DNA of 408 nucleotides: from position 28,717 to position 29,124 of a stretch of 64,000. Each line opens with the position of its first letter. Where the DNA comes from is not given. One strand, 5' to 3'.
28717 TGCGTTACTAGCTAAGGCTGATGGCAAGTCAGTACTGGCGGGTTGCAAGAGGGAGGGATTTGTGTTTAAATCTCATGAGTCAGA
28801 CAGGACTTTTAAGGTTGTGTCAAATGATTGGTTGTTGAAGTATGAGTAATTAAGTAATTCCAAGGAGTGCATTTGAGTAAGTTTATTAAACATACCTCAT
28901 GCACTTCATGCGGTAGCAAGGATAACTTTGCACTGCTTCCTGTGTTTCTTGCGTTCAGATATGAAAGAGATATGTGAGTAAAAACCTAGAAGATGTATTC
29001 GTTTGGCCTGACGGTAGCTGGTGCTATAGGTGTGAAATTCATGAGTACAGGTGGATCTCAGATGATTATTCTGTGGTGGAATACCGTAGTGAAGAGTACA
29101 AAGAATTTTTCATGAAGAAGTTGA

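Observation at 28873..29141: Primase-helicase preceded by split zinc-ribbon fragments and an in-frame TAA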

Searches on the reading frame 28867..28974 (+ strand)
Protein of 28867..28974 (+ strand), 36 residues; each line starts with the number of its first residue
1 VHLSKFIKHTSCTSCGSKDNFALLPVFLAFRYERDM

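Call 4: search_protein_families(library=pfam, proteins=[window:28867-28974:+], max_evalue=1)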
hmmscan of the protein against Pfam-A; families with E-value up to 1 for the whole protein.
window:28867-28974:+ (36 aa): 0 families

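Call 16: search_protein_families(library=phrogs, proteins=[window:28867-28974:+], max_evalue=1)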
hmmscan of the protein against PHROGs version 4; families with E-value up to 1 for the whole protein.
window:28867-28974:+ (36 aa): 1 family
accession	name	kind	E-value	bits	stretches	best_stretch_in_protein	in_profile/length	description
phrog_19886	-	unknown function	0.23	12.1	1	6-32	6-32/61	-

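Call 21: search_dna_similar(query=window:28867-28974:+, collection=phages, mode=protein, max_evalue=10, max_rows=30)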
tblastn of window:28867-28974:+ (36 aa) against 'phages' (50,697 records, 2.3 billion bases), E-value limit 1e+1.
Records with a match: 55; places in all: 55; records where one place covers at least 80% of the query: 4.
Best place of each record, by identity: 60-80% 2; <60% 53.
By first word of the organism name: Pelagibacter 13; Pseudomonas 10; uncultured 5; Synechococcus 5; Roseobacter 3; Podophage 2; Lauvirus 2; Prochlorococcus 2; Mesorhizobium 2; Salmonella 1; and 10 more.
By host as written in the record: - 13; Candidatus Pelagibacter ubique HTCC1062 5; Candidatus Pelagibacter sp. HTCC7211 3; Pseudomonas putida 3; Paracoccaceae bacterium strain FZCC0023 3; Candidatus Pelagibacter sp.FZCC0233 2; Candidatus Pelagibacter sp. FZCC0015 2; Pseudomonas sp. CTX2 2; and 19 more.
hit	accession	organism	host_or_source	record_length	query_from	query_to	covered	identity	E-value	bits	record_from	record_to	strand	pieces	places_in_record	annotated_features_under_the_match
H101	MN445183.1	Salmonella phage vB_SalM_SA002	Salmonella enterica subsp. enterica ...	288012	3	31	81%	44.8%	8e+0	28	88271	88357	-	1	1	hypothetical protein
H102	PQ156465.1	Oenococcus phage Krappator27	Oenococcus oeni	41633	6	34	81%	44.8%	8e+0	28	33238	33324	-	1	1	hypothetical protein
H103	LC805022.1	Lactobacillus phage phiLpTT2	Lactiplantibacillus plantarum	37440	3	35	92%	36.4%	8e+0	28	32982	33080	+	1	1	no functional annotation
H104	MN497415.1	Vibrio phage vB_VhaM_VH-8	Vibrio harveyi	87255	1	31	86%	38.7%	6e+0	28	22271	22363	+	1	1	ribonucleotide reductase of class Ia alpha subunit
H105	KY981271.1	Curvibacter phage P26059A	Curvibacter sp. IMCC26059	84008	3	23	58%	57.1%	3e-1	32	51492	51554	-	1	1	putative DNA primase/helicase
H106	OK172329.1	Alcaligenes phage vB_Af_QDWS535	Alcaligenes faecalis 10106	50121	1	23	64%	52.2%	1e-2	36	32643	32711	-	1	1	DNA primase/helicase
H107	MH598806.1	Pelagibacter phage HTVC119P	Candidatus Pelagibacter sp. HTCC7211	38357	4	22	53%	63.2%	6e-2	34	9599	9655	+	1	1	DNA primase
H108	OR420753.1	Pelagibacter phage HTVC041P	Candidatus Pelagibacter ubique HTCC1063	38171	1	23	64%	52.2%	3e-1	32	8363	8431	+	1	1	DNA primase | lysozyme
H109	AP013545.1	uncultured phage MedDCM-OCT-S46-C10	metagenomic fosmid library constructed ...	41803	1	23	64%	52.2%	2e+0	29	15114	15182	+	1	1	DNA primase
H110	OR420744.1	Pelagibacter phage HTVC134P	Candidatus Pelagibacter sp. HTCC7211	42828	1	23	64%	52.2%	2e+0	29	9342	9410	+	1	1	DNA primase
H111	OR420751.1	Pelagibacter phage HTVC309P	Candidatus Pelagibacter sp.FZCC0233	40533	1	23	64%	52.2%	2e+0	29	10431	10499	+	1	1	DNA primase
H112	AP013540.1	uncultured phage_MedDCM-OCT-S28-C10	metagenomic fosmid library constructed ...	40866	4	22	53%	57.9%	2e-1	32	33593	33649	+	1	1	DNA primase/helicased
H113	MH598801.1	Pelagibacter phage HTVC200P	Candidatus Pelagibacter sp. FZCC0015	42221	4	22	53%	57.9%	4e-1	31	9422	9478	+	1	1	DNA primase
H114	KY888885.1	Mastigocladus phage CHP58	Mastigocladus sp.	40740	5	23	53%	57.9%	3e+0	29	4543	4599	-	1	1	record has no annotation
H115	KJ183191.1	Podophage Lau218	-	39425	3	23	58%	52.4%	2e+0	30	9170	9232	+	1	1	DNA primase/helicase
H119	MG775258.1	Pseudomonas phage Henninger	Pseudomonas sp. CTX2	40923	4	24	58%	52.4%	7e+0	28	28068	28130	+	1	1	primase/helicase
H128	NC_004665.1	Pseudomonas phage gh-1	Pseudomonas putida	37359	4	24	58%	52.4%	8e+0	28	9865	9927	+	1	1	DNA primase/helicase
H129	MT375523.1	Pelagibacter phage Eyrgjafa EXVC018P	Candidatus Pelagibacter ubique HTCC1062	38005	4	23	56%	55.0%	1e-1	33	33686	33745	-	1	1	DNA primase | lysozyme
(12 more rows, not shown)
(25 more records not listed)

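Call 32: get_annotated_region(hit=H106, flank=2200)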
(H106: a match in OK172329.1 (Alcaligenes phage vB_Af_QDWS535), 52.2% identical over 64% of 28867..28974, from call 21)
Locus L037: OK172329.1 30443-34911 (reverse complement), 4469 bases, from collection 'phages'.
description: Alcaligenes phage vB_Af_QDWS535, complete genome.
organism: Alcaligenes phage vB_Af_QDWS535 (NCBI taxid 2877942)
taxonomy: Viruses; Duplodnaviria; Heunggongvirae; Uroviricota; Caudoviricetes
host: Alcaligenes faecalis 10106; source: -; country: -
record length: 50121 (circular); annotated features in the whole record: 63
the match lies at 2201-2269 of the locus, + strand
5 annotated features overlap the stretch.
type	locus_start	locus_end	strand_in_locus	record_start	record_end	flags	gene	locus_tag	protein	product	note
CDS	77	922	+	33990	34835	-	-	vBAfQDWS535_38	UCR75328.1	hypothetical protein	-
CDS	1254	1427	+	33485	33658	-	-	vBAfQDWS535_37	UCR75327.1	hypothetical protein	-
CDS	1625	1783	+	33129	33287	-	-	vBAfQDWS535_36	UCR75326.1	hypothetical protein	-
CDS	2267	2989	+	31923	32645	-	-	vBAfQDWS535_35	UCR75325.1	DNA primase/helicase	-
CDS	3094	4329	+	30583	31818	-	-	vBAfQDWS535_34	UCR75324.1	replicative DNA helicase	DnaB, replicative DNA helicase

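Call 34: get_annotated_region(hit=H107, flank=400)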
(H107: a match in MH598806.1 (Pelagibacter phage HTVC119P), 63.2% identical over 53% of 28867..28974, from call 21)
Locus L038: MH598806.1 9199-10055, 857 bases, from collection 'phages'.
description: Pelagibacter phage HTVC119P, complete genome.
organism: Pelagibacter phage HTVC119P (NCBI taxid 2283020)
taxonomy: Viruses; Duplodnaviria; Heunggongvirae; Uroviricota; Caudoviricetes; Autographiviridae; Votkovvirus
host: Candidatus Pelagibacter sp. HTCC7211; source: seawater; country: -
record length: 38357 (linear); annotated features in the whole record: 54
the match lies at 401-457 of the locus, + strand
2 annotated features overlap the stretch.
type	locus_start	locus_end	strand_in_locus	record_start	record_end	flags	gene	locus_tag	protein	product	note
CDS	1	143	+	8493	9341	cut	-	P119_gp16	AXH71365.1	thymidylate synthase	-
CDS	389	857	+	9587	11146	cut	-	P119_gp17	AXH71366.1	DNA primase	-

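Call 35: get_annotated_region(hit=H105, flank=400)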
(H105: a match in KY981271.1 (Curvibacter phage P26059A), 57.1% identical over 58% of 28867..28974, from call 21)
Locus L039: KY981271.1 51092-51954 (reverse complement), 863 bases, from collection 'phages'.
description: Curvibacter phage P26059A, complete genome.
organism: Curvibacter phage P26059A (NCBI taxid 1983783)
taxonomy: Viruses; Duplodnaviria; Heunggongvirae; Uroviricota; Caudoviricetes
host: Curvibacter sp. IMCC26059; source: -; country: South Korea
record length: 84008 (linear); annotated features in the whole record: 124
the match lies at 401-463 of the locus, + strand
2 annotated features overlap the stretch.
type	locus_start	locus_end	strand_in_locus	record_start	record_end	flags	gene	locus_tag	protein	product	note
CDS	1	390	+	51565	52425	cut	-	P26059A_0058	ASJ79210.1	HNH homing endonuclease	-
CDS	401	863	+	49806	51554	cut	-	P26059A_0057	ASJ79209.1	putative DNA primase/helicase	-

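Call 36: get_annotated_region(hit=H128, flank=400)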
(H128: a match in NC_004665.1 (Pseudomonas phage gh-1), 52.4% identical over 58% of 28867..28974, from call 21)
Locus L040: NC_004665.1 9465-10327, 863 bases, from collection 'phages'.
description: Pseudomonas phage gh-1, complete genome.
organism: Pseudomonas phage gh-1 (NCBI taxid 197783)
taxonomy: Viruses; Duplodnaviria; Heunggongvirae; Uroviricota; Caudoviricetes; Autographiviridae; Studiervirinae; Ghunavirus; Ghunavirus gh1
host: Pseudomonas putida; source: -; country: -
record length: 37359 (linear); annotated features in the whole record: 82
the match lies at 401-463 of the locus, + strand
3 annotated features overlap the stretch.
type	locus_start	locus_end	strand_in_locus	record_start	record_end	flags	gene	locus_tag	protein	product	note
CDS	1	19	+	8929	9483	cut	-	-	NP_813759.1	nucleotidyltransferase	-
CDS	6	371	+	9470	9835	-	-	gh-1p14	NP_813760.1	HNH endonuclease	similar to T7 and phiYeO3-12 gene 3.8 proteins; contains endonuclease motif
CDS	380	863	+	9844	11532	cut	-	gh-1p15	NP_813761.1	DNA primase/helicase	similar to T7 group helicases/primases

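Call 47: search_solved_structures(query=window:28867-28974:+, max_evalue=10, show_alignments=3)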
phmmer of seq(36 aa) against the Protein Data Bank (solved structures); distinct sequences matched with E-value up to 10: 2.
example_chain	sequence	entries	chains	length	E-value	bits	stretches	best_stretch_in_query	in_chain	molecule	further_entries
6cvn_D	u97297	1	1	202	0.00021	24.1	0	13-25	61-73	Microtubule-associated protein tau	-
1i77_A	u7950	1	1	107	7.1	10.4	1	2-18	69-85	CYTOCHROME C3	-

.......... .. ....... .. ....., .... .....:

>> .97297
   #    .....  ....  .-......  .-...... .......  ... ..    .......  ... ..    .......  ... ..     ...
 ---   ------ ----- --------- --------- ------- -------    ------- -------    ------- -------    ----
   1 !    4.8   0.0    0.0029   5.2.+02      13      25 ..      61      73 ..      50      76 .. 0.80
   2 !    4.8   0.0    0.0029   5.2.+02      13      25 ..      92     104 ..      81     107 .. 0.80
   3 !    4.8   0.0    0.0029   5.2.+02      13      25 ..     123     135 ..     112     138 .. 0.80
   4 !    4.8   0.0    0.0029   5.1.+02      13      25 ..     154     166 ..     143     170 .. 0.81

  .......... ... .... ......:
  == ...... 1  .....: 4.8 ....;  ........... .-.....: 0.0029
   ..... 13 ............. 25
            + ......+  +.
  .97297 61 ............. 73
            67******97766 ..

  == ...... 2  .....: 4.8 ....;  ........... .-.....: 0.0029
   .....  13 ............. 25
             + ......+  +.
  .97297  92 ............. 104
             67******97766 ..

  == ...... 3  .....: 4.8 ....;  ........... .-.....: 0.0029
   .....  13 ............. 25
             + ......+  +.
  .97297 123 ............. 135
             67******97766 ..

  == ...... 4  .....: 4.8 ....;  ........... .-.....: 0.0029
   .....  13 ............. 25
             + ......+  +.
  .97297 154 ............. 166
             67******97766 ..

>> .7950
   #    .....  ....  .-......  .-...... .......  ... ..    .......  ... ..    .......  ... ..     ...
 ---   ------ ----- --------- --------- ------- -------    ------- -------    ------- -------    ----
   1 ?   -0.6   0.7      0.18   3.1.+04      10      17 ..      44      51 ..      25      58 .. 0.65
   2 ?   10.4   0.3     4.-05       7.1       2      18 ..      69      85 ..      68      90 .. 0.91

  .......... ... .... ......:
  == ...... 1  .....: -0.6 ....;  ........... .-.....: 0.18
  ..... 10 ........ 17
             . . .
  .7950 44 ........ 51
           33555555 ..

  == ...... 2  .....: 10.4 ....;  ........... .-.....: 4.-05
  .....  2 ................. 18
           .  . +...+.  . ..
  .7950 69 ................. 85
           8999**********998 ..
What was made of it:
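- The similarity spans only 21 residues. phmmer against the PDB picked up tau repeats through CGSKDN, which shows that short motifs can mislead (call 47).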

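Call 49: find_homologous_proteins(query=L037:2219-2380:+, max_evalue=1)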
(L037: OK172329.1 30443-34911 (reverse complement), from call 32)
Query L037:2219-2380:+: no candidate shares three 5-residue words with the query. No homologue found.

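Call 50: get_annotated_region(hit=H108, flank=200)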
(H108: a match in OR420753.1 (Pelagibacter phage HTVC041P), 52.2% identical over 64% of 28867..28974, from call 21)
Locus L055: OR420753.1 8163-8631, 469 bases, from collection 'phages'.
description: Pelagibacter phage HTVC041P, complete genome.
organism: Pelagibacter phage HTVC041P (NCBI taxid 3072833)
taxonomy: Viruses; Duplodnaviria; Heunggongvirae; Uroviricota; Caudoviricetes; Autographiviridae; Stopavirus
host: Candidatus Pelagibacter ubique HTCC1063; source: marine; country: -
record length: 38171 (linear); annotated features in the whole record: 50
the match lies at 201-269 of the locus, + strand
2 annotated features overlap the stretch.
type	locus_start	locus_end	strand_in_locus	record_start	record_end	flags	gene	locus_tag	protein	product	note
CDS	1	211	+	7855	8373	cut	-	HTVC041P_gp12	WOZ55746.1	lysozyme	-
CDS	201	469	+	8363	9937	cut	-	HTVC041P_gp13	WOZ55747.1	DNA primase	-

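Call 51: get_annotated_region(hit=H109, flank=200)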
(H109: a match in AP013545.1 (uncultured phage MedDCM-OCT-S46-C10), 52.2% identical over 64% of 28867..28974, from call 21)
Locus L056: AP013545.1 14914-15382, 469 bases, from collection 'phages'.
description: Uncultured phage_MedDCM-OCT-S46-C10 DNA, complete genome, group G8, isolate: uvMED-CGR-U-MedDCM-OCT-S46-C10.
organism: uncultured phage MedDCM-OCT-S46-C10 (NCBI taxid 2741074)
taxonomy: Viruses; Duplodnaviria; Heunggongvirae; Uroviricota; Caudoviricetes; Autographiviridae; Foussvirus; Foussvirus S46C10
host: -; source: metagenomic fosmid library constructed from the 0.2-5um-size plankton collected from the deep chlorophyll ...; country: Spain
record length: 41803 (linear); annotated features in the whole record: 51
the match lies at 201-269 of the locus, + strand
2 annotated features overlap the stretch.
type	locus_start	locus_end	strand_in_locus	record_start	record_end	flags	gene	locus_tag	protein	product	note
CDS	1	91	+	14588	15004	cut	-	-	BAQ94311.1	endodeoxyribonuclease I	-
CDS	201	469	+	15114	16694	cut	-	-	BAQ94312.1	DNA primase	-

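Call 52: get_annotated_region(hit=H112, flank=200)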
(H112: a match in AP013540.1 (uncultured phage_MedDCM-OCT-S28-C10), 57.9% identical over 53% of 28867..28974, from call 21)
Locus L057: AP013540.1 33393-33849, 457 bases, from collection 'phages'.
description: Uncultured phage_MedDCM-OCT-S28-C10 DNA, complete genome, group G8, isolate: uvMED-CGR-C62A-MedDCM-OCT-S28-C10.
organism: uncultured phage_MedDCM-OCT-S28-C10 (NCBI taxid 2741077)
taxonomy: Viruses; Duplodnaviria; Heunggongvirae; Uroviricota; Caudoviricetes; Autographiviridae; Votkovvirus; Votkovvirus S28C10
host: -; source: metagenomic fosmid library constructed from the 0.2-5um-size plankton collected from the deep chlorophyll ...; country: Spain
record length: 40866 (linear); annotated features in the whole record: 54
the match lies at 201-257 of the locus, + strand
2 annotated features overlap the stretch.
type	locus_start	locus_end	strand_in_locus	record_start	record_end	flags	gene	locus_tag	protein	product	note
CDS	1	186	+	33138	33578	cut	-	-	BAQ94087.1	dCMP_deaminase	-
CDS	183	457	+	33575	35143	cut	-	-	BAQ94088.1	DNA primase/helicased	-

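Call 53: get_annotated_region(hit=H114, flank=200)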
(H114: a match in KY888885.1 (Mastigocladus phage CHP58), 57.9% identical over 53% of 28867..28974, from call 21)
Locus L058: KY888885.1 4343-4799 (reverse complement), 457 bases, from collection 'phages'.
description: UNVERIFIED: Mastigocladus phage CHP58, complete genome.
organism: Mastigocladus phage CHP58 (NCBI taxid 2099663)
taxonomy: Viruses; Duplodnaviria; Heunggongvirae; Uroviricota; Caudoviricetes
host: Mastigocladus sp.; source: phototrophic microbial mat metagenomic; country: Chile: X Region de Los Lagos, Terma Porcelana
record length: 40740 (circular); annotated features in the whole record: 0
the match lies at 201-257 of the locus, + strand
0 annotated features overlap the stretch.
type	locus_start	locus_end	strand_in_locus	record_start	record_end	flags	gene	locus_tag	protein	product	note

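Call 54: get_annotated_region(hit=H115, flank=200)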
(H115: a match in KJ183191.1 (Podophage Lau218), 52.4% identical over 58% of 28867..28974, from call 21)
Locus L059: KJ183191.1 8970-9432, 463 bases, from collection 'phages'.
description: Podophage Lau218, complete genome.
organism: Podophage Lau218 (NCBI taxid 2784187)
taxonomy: Viruses; Duplodnaviria; Heunggongvirae; Uroviricota; Caudoviricetes; Autographiviridae; Lauvirus; Lauvirus lau218
host: -; source: -; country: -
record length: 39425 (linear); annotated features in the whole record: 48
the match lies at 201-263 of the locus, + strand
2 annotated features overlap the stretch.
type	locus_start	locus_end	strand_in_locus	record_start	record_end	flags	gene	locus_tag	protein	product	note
CDS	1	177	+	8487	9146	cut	-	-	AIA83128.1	phage ssDNA-binding protein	-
CDS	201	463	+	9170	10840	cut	-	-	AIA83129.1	DNA primase/helicase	bacteriophage T7-like protein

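Call 55: get_annotated_region(hit=H119, flank=200)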
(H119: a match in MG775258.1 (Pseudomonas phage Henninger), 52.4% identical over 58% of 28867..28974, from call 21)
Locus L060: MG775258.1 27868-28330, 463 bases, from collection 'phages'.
description: Pseudomonas phage Henninger, complete genome.
organism: Pseudomonas phage Henninger (NCBI taxid 2079287)
taxonomy: Viruses; Duplodnaviria; Heunggongvirae; Uroviricota; Caudoviricetes; Autographiviridae; Studiervirinae; Ghunavirus; Ghunavirus henninger
host: Pseudomonas sp. CTX2; source: Plant compost; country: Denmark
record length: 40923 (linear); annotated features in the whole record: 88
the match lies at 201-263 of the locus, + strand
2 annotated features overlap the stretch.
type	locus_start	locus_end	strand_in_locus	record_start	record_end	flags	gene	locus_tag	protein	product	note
CDS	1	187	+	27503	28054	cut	-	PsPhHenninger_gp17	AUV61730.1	polymerase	Gp17; orf17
CDS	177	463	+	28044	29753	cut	-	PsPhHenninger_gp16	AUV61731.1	primase/helicase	Gp16; orf16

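Call 56: get_annotated_region(hit=H129, flank=200)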
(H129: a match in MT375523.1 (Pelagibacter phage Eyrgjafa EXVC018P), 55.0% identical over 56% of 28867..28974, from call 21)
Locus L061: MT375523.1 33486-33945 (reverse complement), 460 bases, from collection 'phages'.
description: Pelagibacter phage Eyrgjafa EXVC018P, complete genome.
organism: Pelagibacter phage Eyrgjafa EXVC018P (NCBI taxid 2736227)
taxonomy: Viruses; Duplodnaviria; Heunggongvirae; Uroviricota; Caudoviricetes; Autographiviridae; Fussvirus
host: Candidatus Pelagibacter ubique HTCC1062; source: -; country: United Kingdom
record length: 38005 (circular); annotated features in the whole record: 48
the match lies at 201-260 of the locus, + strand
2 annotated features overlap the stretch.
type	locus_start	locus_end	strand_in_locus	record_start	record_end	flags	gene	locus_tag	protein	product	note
CDS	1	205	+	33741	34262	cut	-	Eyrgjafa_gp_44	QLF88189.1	lysozyme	-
CDS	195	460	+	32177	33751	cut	-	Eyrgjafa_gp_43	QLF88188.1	DNA primase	-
